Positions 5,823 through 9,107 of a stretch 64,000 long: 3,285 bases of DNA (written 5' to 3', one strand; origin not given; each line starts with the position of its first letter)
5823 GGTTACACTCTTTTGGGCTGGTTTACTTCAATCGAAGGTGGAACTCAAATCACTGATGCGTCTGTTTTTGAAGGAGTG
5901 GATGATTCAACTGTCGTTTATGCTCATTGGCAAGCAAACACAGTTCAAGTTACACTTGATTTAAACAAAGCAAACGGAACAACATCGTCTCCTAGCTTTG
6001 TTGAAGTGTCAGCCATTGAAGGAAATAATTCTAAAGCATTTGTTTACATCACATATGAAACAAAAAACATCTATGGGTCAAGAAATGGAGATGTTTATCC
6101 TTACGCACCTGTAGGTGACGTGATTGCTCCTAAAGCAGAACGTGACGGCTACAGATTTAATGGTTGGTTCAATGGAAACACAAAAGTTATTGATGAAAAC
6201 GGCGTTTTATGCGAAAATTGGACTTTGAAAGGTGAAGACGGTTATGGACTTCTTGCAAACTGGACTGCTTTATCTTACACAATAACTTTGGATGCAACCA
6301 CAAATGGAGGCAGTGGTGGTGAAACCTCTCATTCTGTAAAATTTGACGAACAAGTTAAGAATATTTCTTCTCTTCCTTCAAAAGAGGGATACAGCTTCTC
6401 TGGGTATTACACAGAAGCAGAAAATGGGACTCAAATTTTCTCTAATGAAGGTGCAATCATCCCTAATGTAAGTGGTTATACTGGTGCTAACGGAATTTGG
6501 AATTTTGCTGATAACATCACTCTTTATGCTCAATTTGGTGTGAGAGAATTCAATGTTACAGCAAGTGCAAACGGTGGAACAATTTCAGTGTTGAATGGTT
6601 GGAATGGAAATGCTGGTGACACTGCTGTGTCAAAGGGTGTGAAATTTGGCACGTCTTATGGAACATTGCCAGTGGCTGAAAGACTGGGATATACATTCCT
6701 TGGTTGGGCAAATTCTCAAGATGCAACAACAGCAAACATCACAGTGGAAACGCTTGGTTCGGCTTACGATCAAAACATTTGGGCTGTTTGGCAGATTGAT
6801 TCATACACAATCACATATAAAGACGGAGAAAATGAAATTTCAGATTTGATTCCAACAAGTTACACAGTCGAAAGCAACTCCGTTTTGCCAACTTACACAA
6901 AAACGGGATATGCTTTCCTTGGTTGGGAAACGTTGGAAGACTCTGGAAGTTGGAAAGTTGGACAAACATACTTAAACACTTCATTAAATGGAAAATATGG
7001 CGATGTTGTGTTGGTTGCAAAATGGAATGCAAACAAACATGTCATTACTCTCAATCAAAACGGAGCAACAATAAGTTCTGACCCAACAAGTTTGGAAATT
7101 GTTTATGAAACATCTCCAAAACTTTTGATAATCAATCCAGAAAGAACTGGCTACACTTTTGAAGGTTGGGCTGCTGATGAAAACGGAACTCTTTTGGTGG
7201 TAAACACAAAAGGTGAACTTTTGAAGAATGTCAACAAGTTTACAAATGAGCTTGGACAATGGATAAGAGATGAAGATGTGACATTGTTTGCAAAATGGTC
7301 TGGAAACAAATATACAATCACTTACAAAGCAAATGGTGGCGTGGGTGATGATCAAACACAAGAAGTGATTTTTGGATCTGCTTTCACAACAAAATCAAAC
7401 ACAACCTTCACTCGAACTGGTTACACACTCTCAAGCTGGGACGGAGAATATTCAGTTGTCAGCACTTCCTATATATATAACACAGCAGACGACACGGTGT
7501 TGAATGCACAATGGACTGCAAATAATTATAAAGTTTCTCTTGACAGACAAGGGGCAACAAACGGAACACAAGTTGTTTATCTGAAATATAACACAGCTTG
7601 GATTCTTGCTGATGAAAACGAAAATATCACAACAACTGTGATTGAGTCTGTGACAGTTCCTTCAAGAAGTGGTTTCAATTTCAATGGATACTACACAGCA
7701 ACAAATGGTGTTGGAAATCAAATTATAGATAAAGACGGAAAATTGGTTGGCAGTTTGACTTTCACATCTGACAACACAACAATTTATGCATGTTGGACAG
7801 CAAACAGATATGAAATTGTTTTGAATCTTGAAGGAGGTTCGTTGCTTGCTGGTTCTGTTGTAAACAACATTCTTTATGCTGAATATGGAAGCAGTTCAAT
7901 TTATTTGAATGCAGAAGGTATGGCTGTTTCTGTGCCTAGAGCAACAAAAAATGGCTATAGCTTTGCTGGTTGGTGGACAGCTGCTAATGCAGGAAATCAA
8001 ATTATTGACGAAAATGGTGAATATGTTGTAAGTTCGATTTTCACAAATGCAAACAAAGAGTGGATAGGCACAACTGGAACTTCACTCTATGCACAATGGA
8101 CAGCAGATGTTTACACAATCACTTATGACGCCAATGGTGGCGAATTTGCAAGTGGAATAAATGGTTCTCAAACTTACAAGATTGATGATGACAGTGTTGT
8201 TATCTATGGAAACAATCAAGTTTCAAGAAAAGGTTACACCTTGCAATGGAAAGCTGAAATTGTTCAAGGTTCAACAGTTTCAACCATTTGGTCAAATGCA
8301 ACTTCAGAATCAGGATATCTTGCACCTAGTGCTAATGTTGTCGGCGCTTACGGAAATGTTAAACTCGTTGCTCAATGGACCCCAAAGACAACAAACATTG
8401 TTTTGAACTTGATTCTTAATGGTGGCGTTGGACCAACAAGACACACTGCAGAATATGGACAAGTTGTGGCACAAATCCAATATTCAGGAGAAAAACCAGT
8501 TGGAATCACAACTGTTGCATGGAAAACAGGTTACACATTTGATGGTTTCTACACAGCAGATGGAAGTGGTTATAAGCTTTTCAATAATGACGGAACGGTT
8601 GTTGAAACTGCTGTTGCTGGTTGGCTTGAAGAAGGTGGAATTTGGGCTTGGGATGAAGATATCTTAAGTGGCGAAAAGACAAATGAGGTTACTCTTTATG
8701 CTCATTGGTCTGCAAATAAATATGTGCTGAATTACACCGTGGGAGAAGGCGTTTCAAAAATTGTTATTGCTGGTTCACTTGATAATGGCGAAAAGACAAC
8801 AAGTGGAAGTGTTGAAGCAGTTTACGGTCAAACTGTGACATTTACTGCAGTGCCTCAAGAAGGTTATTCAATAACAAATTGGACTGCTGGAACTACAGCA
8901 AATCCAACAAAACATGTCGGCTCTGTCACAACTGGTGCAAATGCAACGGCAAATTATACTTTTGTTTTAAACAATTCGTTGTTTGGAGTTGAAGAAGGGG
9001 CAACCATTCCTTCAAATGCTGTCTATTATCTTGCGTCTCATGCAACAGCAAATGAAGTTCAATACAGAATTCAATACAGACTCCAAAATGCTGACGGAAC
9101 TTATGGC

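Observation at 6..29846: One uninterrupted ORF of at least 9,946 codons (29.8 kb), open at the window edge: a giant modular surface protein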

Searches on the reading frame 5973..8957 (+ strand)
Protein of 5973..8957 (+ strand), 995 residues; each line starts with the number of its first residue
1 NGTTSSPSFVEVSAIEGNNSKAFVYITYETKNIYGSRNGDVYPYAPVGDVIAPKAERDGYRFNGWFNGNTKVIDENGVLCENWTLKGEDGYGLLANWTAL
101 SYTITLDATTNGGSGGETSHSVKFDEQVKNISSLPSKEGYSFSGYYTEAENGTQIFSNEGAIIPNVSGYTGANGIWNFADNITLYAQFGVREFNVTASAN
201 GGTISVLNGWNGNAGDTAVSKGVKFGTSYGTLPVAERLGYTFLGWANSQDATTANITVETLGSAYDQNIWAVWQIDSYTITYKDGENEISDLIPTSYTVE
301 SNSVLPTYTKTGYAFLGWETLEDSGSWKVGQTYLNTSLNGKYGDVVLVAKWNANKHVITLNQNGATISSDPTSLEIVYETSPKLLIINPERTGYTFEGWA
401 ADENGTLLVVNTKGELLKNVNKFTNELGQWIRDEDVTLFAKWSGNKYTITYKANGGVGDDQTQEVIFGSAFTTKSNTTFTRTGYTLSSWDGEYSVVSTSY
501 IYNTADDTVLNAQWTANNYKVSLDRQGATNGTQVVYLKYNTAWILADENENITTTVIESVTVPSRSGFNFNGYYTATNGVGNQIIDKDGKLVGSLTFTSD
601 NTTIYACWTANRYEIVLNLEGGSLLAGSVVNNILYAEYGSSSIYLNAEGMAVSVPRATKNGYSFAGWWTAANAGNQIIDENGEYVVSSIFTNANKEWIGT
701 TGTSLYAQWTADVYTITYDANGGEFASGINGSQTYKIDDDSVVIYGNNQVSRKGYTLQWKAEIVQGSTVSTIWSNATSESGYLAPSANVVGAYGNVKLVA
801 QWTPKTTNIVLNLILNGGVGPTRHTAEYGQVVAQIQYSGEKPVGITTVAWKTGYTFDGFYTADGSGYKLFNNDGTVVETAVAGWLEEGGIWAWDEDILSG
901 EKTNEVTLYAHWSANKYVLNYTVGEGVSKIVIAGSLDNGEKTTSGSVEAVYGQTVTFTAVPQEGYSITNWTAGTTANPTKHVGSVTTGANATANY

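Call 5: search_protein_families(library=pfam, proteins=[window:5973-8957:+], max_evalue=0.01)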
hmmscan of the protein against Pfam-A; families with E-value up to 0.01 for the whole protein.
window:5973-8957:+ (995 aa): 2 families
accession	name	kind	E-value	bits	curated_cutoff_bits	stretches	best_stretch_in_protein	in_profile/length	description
PF09479.16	Flg_new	-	4.1e-42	142.6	27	6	357-406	2-45/65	Listeria-Bacteroides repeat domain (List_Bact_rpt)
PF18998.6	Flg_new_2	-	4.8e-06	26.9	23.6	1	938-992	10-66/73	Divergent InlB B-repeat domain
